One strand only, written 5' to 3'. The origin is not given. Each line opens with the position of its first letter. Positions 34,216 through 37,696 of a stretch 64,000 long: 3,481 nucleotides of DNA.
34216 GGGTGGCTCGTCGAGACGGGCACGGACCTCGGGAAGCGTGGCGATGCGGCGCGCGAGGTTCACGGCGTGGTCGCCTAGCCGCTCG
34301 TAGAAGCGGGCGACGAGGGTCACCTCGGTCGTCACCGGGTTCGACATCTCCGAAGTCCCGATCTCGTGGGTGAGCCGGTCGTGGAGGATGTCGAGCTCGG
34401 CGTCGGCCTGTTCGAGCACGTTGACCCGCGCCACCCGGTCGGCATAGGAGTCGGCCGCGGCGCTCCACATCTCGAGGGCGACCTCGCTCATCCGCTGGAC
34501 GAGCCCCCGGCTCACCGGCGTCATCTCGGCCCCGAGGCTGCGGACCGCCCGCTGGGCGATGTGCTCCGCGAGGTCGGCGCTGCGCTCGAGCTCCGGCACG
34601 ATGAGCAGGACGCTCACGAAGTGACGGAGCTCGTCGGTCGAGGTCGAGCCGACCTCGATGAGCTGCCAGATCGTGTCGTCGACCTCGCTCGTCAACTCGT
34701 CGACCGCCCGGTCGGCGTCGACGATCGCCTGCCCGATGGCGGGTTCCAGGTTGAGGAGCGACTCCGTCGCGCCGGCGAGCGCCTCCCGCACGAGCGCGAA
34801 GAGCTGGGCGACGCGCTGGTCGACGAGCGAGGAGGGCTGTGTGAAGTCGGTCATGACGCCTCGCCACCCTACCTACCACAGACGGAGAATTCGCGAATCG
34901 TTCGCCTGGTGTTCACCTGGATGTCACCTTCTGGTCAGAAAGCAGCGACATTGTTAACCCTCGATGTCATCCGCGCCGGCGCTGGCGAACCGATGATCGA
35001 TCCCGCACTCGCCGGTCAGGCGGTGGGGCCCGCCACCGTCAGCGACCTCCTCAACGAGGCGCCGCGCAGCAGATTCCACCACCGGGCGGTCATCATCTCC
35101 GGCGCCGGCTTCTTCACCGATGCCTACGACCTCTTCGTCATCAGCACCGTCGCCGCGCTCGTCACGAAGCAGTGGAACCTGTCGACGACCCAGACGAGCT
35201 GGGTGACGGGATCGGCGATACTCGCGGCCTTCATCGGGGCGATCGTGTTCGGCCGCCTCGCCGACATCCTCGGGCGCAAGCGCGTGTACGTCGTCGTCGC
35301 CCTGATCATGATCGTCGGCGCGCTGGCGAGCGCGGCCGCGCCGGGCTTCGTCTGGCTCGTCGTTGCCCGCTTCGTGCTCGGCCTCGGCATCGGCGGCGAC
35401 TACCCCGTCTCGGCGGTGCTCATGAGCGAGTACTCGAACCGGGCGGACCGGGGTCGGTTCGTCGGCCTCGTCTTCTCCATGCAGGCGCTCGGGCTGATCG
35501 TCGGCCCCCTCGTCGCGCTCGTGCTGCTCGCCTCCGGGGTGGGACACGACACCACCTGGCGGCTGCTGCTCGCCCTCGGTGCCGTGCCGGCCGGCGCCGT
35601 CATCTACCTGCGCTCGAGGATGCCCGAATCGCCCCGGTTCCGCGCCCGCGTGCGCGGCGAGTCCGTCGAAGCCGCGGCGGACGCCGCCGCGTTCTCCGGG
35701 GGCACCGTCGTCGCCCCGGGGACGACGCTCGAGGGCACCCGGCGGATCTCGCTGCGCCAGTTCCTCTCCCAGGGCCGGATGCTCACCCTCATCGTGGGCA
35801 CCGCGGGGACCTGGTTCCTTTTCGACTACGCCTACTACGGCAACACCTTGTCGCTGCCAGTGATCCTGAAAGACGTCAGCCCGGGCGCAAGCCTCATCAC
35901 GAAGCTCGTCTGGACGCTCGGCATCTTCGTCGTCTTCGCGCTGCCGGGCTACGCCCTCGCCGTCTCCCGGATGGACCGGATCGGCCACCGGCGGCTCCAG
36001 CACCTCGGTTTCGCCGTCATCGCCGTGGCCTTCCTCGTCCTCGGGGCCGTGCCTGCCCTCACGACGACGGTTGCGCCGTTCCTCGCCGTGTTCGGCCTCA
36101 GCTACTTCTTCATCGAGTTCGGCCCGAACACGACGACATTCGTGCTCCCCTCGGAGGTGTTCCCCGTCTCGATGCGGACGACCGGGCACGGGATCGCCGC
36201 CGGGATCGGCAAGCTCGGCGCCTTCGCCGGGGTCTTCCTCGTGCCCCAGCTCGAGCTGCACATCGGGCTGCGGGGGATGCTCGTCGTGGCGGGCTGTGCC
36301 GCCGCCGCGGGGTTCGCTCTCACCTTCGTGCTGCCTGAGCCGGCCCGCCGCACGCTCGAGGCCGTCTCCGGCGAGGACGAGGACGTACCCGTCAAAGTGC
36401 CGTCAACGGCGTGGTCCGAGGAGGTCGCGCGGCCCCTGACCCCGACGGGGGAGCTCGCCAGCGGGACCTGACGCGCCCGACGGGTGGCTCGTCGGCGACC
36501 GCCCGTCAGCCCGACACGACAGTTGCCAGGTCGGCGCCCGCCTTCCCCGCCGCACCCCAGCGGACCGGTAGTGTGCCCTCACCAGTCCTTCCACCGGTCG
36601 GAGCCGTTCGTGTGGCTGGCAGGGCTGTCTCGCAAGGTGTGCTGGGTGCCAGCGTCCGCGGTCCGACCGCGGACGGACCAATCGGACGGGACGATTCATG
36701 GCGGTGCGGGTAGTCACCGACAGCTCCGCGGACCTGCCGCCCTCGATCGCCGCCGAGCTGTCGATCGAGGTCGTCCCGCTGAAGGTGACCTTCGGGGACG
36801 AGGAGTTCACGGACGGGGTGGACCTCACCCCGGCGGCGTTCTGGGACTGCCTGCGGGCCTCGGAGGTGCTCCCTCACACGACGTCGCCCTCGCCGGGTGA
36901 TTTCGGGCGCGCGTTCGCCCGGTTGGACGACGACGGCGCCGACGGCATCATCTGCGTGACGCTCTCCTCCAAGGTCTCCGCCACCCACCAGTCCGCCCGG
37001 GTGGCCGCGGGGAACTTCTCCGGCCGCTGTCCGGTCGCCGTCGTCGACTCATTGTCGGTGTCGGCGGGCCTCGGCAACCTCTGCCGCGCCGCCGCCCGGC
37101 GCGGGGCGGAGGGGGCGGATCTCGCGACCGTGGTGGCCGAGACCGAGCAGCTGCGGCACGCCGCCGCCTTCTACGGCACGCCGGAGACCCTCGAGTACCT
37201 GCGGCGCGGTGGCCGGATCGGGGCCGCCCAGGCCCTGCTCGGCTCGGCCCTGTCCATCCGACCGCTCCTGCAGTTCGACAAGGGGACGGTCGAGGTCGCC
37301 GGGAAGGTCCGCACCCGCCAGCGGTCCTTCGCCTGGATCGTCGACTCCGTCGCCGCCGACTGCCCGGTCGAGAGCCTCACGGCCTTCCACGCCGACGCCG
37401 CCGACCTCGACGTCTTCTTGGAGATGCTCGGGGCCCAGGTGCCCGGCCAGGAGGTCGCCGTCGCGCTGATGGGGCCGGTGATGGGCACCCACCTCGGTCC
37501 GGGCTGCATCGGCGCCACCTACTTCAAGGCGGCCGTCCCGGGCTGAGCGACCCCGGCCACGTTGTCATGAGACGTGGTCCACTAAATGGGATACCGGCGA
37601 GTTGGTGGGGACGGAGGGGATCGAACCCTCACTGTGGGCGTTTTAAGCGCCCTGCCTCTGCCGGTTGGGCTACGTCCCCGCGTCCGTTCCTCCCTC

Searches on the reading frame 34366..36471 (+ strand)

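Call 10: search_protein_families(library=pfam, proteins=[window:34366-36471:+], max_evalue=0.01)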
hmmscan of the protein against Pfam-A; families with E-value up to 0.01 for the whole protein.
window:34366-36471:+ (701 aa): 5 families
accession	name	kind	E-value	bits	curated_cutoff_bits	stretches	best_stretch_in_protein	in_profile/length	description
PF00083.30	Sugar_tr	-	3.6e-52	178.2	22.3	1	243-667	4-448/452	Sugar (and other) transporter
PF07690.21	MFS_1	-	1.5e-38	133.1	33.4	2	248-622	4-346/347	Major Facilitator Superfamily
PF06779.20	MFS_4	-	2.3e-07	31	26.3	1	269-420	22-172/364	Uncharacterised MFS-type transporter YbfB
PF06609.19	TRI12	-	0.00015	20.8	23.2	1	266-370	74-170/599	Fungal trichothecene efflux pump (TRI12)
PF13347.12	MFS_2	-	0.00071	18.7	27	1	234-388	218-381/427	MFS/sugar transport protein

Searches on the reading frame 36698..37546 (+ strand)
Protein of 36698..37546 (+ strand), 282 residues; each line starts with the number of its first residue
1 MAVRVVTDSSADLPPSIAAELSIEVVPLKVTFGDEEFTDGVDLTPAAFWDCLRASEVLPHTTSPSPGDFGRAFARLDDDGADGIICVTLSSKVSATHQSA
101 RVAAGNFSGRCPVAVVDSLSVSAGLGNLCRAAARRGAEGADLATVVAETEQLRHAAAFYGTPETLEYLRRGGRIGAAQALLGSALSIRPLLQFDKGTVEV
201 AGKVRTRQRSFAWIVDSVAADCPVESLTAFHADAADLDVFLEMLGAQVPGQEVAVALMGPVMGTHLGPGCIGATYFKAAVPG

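Call 10: search_protein_families(library=pfam, proteins=[window:36698-37546:+], max_evalue=0.01)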
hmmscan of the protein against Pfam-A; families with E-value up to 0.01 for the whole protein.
window:36698-37546:+ (282 aa): 1 family
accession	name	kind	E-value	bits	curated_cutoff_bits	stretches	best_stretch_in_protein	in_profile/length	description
PF02645.21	DegV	-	3.5e-72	243.5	27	1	3-277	2-279/280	Uncharacterised protein, DegV family COG1307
